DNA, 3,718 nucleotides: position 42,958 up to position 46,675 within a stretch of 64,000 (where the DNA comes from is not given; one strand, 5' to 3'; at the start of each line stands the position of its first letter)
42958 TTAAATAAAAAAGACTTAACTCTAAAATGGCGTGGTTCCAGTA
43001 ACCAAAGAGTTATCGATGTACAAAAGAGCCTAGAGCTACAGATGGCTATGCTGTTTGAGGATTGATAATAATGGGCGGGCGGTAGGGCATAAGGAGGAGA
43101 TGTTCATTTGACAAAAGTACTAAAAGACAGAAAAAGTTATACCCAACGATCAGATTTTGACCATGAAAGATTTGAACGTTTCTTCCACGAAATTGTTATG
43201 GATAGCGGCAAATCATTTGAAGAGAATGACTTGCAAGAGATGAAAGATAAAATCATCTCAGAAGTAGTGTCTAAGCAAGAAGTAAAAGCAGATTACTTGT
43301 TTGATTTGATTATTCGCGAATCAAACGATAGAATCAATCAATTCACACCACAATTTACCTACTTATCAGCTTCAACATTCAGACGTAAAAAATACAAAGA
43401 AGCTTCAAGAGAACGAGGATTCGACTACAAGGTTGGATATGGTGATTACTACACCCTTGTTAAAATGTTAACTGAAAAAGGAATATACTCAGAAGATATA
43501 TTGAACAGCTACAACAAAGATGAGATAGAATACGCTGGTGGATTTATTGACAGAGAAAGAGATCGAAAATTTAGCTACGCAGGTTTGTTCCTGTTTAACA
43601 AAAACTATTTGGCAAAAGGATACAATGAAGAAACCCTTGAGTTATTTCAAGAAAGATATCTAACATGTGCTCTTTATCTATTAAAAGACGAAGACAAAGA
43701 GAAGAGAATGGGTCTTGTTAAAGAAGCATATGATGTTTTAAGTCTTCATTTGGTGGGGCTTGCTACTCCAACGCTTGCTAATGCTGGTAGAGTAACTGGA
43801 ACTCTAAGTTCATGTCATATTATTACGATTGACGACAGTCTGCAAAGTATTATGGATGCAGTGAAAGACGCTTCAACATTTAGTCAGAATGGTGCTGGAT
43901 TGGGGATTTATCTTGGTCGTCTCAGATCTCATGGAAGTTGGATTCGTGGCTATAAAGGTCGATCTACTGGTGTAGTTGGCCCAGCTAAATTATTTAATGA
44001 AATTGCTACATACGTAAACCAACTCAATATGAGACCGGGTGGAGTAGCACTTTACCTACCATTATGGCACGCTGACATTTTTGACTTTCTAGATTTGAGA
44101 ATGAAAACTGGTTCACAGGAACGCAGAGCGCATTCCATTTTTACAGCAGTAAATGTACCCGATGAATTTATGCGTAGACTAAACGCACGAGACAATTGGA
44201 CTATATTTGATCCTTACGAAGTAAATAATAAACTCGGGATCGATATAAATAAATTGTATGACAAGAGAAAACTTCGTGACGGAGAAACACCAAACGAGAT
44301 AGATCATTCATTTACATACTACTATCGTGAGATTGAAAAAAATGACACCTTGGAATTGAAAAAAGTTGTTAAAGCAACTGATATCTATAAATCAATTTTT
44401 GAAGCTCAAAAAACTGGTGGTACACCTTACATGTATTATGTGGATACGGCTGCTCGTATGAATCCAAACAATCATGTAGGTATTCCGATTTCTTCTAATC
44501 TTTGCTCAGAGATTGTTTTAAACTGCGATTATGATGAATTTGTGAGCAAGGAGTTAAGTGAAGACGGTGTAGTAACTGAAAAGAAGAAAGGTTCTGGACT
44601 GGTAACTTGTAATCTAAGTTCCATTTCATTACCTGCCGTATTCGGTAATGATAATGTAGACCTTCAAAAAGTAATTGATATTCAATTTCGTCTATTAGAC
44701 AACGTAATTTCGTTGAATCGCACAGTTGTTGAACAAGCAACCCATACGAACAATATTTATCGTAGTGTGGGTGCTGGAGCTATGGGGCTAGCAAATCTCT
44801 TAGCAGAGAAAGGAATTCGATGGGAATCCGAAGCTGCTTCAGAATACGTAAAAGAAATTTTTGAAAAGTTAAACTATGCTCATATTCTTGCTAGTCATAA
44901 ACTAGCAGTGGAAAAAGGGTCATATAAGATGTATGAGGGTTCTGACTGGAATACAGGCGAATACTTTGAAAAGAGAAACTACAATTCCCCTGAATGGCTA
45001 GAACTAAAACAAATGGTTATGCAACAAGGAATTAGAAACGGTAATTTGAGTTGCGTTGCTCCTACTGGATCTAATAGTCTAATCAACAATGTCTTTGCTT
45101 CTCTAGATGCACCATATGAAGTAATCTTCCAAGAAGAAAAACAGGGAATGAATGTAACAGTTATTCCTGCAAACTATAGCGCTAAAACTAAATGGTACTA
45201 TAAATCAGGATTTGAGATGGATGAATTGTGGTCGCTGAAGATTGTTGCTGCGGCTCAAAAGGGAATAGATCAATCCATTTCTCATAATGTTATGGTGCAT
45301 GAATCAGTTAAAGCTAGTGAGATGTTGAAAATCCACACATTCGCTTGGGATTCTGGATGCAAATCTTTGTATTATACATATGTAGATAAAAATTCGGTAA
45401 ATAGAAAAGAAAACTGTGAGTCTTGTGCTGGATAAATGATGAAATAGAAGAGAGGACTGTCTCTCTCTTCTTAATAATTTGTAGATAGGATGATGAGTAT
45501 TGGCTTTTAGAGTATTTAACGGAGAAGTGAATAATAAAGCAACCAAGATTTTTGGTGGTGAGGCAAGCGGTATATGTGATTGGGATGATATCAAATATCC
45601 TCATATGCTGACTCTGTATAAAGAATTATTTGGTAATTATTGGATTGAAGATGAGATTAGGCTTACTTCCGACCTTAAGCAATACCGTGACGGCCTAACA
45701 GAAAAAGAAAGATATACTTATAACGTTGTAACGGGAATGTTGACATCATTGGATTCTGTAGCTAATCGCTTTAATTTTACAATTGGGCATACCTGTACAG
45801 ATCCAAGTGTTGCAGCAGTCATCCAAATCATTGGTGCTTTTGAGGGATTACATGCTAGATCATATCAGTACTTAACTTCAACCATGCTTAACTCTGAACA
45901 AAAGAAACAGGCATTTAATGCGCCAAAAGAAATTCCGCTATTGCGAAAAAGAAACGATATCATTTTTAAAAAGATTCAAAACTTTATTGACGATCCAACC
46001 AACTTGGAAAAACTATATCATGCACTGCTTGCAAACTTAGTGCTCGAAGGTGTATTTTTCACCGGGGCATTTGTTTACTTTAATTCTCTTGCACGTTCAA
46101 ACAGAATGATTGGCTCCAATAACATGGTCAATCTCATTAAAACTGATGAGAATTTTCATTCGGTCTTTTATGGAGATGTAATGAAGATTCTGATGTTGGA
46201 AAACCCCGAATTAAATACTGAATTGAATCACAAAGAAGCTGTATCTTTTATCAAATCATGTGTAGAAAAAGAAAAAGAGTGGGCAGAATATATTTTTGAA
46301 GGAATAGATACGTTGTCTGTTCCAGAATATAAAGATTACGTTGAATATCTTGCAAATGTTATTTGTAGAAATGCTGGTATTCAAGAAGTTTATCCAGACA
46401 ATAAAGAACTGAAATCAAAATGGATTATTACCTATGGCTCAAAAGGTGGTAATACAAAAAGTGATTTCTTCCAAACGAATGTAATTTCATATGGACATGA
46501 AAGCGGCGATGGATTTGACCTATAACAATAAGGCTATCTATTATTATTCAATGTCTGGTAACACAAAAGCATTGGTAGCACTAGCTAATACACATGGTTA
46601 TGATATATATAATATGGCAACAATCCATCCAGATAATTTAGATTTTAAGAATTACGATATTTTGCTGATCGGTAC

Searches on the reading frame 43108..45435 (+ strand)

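Call 17: search_protein_families(library=phrogs, proteins=[window:43108-45435:+], max_evalue=0.001)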
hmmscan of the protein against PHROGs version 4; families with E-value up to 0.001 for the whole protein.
window:43108-45435:+ (775 aa): 11 families
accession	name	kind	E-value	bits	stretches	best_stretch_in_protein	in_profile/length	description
phrog_84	-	DNA, RNA and nucleotide metabolism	2e-216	722.3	1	3-774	64-795/975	ribonucleoside-diphosphate reductase large subunit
phrog_3987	-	DNA, RNA and nucleotide metabolism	8.8e-104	348.7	1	9-479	8-447/467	ribonucleotide reductase large subunit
phrog_3844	-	moron, auxiliary metabolic gene and host takeover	1.2e-83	282.5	1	318-773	1-449/451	NrdA-like aerobic NDP reductase large subunit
phrog_22953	-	DNA, RNA and nucleotide metabolism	3.3e-53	181.7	1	267-466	2-201/201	ribonucleotide reductase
phrog_6132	-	DNA, RNA and nucleotide metabolism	3.6e-43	149.6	1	109-308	94-290/530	ribonucleotide reductase large subunit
phrog_30939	-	DNA, RNA and nucleotide metabolism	8.8e-15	54.6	1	215-324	480-587/977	ribonucleotide reductase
phrog_12229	-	DNA, RNA and nucleotide metabolism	2e-12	47.4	1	166-305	13-147/577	ribonucleotide reductase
phrog_36555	-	DNA, RNA and nucleotide metabolism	1.6e-10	42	1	630-768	3-147/172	ribonucleotide reductase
phrog_10616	-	DNA, RNA and nucleotide metabolism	1.8e-10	41.9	1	686-774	3-110/111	ribonucleotide reductase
phrog_367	-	DNA, RNA and nucleotide metabolism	5.8e-07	29.1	0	500-599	398-500/701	ribonucleotide reductase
phrog_33412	-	unknown function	9.5e-07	29.7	1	695-763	57-126/140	-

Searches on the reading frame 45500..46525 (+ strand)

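Call 17: search_protein_families(library=phrogs, proteins=[window:45500-46525:+], max_evalue=0.001)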
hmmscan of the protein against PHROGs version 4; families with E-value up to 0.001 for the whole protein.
window:45500-46525:+ (341 aa): 5 families
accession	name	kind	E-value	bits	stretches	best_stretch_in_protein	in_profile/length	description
phrog_86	-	DNA, RNA and nucleotide metabolism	8.3e-93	312.8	1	2-336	43-389/504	ribonucleoside diphosphate reductase small subunit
phrog_24856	-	DNA, RNA and nucleotide metabolism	4.5e-14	53.6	1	26-213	8-194/195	ribonucleotide reductase class Ia beta subunit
phrog_10582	-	DNA, RNA and nucleotide metabolism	1.7e-13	51.4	1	3-125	3-126/255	ribonucleotide reductase class Ia beta subunit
phrog_8368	-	DNA, RNA and nucleotide metabolism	3e-11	44.5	1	203-331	1-135/156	aerobic NDP reductase small subunit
phrog_34582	-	unknown function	0.00011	23.4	1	4-49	7-50/51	-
